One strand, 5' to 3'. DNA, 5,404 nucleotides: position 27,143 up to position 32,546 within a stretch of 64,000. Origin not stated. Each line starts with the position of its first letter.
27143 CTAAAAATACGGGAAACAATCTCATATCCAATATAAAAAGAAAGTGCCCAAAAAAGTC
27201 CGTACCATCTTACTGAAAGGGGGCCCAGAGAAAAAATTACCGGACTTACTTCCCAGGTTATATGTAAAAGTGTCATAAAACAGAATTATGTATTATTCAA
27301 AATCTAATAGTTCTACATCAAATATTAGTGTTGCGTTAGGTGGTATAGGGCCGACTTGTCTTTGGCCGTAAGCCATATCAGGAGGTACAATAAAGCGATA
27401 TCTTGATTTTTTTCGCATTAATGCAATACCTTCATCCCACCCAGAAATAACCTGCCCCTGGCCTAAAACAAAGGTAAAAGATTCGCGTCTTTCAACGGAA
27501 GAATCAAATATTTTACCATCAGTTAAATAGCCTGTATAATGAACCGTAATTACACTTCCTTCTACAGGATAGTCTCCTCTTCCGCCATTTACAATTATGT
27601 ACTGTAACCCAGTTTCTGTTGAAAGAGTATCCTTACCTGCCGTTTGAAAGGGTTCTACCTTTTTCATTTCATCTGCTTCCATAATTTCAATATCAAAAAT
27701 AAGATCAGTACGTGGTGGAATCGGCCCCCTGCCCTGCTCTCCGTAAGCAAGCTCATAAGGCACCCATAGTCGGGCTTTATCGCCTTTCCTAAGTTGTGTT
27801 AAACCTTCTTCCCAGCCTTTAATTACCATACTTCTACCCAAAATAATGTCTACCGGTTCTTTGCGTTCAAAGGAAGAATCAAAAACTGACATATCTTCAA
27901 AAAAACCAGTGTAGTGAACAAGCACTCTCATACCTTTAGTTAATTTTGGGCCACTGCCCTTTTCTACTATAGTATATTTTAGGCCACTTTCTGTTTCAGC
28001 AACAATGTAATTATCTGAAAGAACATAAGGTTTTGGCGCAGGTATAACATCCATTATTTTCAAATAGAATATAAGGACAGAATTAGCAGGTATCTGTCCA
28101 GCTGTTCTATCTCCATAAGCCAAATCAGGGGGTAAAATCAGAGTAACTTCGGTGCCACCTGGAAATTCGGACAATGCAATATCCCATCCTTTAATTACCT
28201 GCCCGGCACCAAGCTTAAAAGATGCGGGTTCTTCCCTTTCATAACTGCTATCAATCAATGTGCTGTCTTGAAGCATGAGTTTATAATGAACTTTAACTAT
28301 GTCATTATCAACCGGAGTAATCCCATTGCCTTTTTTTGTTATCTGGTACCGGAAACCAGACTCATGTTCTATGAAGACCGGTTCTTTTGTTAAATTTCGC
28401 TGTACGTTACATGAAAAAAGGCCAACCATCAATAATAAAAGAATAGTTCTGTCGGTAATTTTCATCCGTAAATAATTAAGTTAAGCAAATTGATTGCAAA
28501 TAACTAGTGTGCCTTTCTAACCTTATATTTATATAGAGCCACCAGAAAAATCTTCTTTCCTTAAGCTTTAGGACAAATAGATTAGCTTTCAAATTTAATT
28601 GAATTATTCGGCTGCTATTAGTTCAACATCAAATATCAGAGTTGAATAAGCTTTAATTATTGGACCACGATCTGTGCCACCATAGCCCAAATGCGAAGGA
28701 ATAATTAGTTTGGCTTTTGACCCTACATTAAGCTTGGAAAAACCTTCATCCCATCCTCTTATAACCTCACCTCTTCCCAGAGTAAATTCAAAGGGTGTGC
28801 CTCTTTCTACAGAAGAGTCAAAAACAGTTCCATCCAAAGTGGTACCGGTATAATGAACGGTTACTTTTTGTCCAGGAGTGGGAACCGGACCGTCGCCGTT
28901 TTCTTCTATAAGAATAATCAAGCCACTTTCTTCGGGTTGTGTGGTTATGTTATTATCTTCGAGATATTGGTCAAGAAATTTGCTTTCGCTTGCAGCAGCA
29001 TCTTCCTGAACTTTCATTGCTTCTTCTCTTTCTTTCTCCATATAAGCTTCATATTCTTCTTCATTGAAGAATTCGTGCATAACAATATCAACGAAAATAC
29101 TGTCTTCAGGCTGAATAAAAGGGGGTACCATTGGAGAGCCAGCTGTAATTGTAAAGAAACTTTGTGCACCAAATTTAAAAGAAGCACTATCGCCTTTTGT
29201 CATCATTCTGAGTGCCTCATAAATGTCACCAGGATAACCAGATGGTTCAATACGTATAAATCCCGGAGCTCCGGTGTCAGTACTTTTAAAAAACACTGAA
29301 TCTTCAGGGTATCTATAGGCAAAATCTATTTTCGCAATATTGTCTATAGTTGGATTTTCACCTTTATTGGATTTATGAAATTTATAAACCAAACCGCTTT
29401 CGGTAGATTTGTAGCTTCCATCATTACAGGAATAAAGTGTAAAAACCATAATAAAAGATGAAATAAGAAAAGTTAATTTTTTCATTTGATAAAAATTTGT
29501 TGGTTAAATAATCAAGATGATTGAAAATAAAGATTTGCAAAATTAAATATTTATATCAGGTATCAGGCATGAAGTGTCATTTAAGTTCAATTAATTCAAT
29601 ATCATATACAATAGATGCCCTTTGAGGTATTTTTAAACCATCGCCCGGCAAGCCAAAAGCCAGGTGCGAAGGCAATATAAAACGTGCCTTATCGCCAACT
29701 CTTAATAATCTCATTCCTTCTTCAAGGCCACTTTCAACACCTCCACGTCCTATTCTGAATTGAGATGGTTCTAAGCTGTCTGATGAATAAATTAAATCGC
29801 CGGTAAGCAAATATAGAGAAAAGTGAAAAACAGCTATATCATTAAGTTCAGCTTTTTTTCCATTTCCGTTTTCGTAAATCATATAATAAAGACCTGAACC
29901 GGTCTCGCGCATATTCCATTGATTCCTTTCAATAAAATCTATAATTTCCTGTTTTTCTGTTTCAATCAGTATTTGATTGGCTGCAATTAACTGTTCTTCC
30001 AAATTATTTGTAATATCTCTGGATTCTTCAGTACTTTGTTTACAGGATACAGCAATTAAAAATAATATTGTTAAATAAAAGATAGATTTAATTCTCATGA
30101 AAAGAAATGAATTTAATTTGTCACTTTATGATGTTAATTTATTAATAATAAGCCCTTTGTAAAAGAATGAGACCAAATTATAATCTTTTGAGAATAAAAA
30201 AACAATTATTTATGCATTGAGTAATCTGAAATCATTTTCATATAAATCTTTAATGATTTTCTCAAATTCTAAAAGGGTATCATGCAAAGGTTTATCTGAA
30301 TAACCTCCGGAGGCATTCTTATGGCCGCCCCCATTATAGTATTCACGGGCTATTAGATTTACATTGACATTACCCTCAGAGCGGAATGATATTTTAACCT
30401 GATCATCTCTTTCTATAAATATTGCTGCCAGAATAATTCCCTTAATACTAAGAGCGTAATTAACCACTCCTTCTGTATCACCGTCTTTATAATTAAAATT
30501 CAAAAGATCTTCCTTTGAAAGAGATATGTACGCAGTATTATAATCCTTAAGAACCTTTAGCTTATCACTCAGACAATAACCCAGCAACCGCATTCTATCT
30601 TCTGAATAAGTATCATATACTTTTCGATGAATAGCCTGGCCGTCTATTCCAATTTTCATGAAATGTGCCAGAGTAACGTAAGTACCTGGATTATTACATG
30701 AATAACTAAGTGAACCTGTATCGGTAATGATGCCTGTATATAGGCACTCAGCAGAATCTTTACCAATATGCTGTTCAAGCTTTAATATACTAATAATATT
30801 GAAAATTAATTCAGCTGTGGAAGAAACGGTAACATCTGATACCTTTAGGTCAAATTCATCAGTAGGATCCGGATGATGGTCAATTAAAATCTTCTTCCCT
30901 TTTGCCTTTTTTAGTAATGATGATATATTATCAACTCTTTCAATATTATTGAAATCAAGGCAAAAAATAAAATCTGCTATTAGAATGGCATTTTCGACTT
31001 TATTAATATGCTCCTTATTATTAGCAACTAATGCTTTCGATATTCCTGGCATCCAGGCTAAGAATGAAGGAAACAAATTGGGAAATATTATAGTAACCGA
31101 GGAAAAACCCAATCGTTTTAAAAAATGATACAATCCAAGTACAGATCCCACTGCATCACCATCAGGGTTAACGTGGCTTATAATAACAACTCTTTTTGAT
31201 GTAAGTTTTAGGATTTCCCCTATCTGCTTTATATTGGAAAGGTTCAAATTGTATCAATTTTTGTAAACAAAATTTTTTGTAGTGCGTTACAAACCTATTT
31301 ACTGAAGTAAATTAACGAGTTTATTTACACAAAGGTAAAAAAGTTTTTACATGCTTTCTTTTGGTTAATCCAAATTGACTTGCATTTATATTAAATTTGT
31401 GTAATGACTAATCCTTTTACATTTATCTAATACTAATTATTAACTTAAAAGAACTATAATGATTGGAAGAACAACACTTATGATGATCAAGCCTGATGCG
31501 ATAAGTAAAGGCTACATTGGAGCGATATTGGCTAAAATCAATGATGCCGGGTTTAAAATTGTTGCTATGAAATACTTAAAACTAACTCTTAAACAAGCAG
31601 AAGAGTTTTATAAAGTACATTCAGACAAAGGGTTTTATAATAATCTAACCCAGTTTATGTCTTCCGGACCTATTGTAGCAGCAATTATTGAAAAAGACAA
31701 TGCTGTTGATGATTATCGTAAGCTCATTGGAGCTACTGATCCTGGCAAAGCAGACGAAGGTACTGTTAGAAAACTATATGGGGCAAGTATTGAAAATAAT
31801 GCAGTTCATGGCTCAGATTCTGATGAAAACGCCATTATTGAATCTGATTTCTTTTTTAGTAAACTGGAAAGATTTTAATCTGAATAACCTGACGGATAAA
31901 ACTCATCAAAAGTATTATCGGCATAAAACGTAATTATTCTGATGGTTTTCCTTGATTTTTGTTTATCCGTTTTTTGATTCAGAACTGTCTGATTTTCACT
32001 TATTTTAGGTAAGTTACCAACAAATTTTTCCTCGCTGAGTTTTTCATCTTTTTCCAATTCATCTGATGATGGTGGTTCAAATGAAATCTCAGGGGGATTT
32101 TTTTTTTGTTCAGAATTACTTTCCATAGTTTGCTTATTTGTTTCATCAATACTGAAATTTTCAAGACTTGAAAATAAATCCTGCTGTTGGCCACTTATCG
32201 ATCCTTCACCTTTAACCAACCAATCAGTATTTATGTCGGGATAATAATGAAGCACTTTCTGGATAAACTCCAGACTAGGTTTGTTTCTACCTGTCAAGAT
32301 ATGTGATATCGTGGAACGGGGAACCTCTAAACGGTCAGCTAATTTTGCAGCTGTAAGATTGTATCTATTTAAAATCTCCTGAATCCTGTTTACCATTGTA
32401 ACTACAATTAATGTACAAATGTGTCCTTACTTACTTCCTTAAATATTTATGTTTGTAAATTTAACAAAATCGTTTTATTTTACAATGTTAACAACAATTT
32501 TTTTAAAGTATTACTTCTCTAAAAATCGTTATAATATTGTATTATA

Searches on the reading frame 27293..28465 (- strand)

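Call 65: search_protein_families(library=pfam, proteins=[window:27293-28465:-], max_evalue=0.00001)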
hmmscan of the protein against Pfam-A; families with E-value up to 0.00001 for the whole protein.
window:27293-28465:- (390 aa): 1 family
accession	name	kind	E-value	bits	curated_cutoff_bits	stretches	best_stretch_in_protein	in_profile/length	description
PF00254.34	FKBP_C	-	4.6e-90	296.5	21.1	3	300-387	5-94/94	FKBP-type peptidyl-prolyl cis-trans isomerase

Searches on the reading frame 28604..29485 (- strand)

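Call 65: search_protein_families(library=pfam, proteins=[window:28604-29485:-], max_evalue=0.00001)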
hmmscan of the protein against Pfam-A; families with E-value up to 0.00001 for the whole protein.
window:28604-29485:- (293 aa): 1 family
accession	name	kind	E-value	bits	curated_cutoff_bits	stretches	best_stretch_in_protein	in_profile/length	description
PF00254.34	FKBP_C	-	2.4e-34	117.9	21.1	1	202-290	5-94/94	FKBP-type peptidyl-prolyl cis-trans isomerase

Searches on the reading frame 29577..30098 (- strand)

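Call 65: search_protein_families(library=pfam, proteins=[window:29577-30098:-], max_evalue=0.00001)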
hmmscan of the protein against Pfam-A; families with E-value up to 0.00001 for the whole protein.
window:29577-30098:- (173 aa): 1 family
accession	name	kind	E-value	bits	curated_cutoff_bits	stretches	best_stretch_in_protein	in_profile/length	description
PF00254.34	FKBP_C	-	3.5e-16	59.8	21.1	1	81-170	3-94/94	FKBP-type peptidyl-prolyl cis-trans isomerase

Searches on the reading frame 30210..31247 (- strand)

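Call 66: search_protein_families(library=pfam, proteins=[window:30210-31247:-], max_evalue=0.00001)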
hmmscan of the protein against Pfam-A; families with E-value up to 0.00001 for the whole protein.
window:30210-31247:- (345 aa): 2 families
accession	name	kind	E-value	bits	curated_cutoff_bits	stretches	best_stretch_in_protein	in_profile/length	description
PF01368.27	DHH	-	6.9e-22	78.5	28.1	1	19-173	1-125/125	DHH family, N-terminal domain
PF02272.25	DHHA1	-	4.5e-11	43.5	25.9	1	250-327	10-91/102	DHHA1 domain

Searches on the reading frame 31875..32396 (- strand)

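Call 66: search_protein_families(library=pfam, proteins=[window:31875-32396:-], max_evalue=0.00001)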
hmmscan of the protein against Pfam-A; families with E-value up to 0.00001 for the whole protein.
window:31875-32396:- (173 aa): 4 families
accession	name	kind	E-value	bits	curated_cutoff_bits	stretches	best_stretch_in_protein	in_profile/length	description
PF01381.28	HTH_3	-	1.2e-10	41.7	23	1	5-60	1-55/55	Helix-turn-helix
PF13560.12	HTH_31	-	9.1e-07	29.5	27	1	13-52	14-54/64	Helix-turn-helix domain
PF12844.13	HTH_19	-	1.6e-06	28.4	30.2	1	3-65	2-63/64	Helix-turn-helix domain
PF07022.19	Phage_CI_repr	-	3.3e-06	27.8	22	1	4-66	2-63/65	Bacteriophage CI repressor helix-turn-helix domain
